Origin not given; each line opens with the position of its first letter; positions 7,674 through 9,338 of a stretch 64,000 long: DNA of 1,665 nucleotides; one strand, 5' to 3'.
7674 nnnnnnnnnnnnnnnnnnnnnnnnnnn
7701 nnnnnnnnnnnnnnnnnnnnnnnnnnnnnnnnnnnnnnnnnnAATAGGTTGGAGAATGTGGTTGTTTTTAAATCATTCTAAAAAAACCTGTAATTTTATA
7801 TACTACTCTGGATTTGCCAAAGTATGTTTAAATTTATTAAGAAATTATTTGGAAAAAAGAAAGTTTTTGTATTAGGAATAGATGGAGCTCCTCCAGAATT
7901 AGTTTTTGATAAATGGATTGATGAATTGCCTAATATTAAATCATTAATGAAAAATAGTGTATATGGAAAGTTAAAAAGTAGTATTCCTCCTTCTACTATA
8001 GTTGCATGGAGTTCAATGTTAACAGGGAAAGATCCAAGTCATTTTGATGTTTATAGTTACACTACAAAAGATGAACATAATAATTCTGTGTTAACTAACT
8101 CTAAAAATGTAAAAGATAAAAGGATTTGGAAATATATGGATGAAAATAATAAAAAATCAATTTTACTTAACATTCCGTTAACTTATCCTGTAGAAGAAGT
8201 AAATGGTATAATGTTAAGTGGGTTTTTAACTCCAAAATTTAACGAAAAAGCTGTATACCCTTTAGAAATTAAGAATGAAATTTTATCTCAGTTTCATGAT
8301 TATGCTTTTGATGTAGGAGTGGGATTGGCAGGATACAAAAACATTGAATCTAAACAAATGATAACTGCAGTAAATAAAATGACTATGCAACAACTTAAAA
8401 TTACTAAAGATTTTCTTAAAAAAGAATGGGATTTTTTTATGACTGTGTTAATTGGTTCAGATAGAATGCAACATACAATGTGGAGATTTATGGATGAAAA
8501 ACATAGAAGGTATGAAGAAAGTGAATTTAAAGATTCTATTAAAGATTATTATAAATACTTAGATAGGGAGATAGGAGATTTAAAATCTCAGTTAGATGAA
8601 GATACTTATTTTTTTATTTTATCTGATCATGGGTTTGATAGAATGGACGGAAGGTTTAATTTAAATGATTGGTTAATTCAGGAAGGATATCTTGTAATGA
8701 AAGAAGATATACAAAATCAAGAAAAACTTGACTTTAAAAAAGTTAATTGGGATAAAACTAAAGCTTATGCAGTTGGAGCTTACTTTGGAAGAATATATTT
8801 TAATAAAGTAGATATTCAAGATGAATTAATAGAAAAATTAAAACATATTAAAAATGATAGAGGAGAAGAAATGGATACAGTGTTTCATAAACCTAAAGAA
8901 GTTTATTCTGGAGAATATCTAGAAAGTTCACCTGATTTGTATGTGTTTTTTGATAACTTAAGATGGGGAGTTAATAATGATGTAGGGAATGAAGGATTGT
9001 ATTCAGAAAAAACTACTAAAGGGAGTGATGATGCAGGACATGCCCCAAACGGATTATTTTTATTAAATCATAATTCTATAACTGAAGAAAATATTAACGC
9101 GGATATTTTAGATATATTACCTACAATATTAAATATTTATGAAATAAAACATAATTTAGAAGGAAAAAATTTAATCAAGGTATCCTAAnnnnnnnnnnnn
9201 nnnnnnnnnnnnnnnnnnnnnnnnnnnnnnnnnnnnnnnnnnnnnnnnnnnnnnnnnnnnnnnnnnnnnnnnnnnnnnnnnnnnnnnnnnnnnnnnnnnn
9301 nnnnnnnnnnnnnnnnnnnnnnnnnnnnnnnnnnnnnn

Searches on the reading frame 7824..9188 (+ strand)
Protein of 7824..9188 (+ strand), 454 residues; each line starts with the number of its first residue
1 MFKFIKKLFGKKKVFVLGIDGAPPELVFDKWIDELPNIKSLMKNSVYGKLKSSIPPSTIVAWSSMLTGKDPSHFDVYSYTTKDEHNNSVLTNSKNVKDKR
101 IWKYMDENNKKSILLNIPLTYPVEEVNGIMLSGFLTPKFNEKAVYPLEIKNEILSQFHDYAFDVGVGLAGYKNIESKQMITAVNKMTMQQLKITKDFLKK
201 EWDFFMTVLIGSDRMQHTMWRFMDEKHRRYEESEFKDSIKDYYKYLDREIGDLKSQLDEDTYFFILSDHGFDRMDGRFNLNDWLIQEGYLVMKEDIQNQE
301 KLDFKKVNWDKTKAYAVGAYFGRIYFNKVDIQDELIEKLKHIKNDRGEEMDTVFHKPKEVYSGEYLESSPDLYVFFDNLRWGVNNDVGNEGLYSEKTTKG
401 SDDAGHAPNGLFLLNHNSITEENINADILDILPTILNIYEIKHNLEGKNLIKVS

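Call 25: search_protein_families(library=pfam, proteins=[window:7824-9188:+], max_evalue=0.00001)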
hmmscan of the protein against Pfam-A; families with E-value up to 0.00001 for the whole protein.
window:7824-9188:+ (454 aa): 1 family
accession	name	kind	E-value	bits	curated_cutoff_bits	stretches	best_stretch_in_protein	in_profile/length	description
PF01663.27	Phosphodiest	-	3.8e-39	135.7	23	1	14-401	1-341/342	Type I phosphodiesterase / nucleotide pyrophosphatase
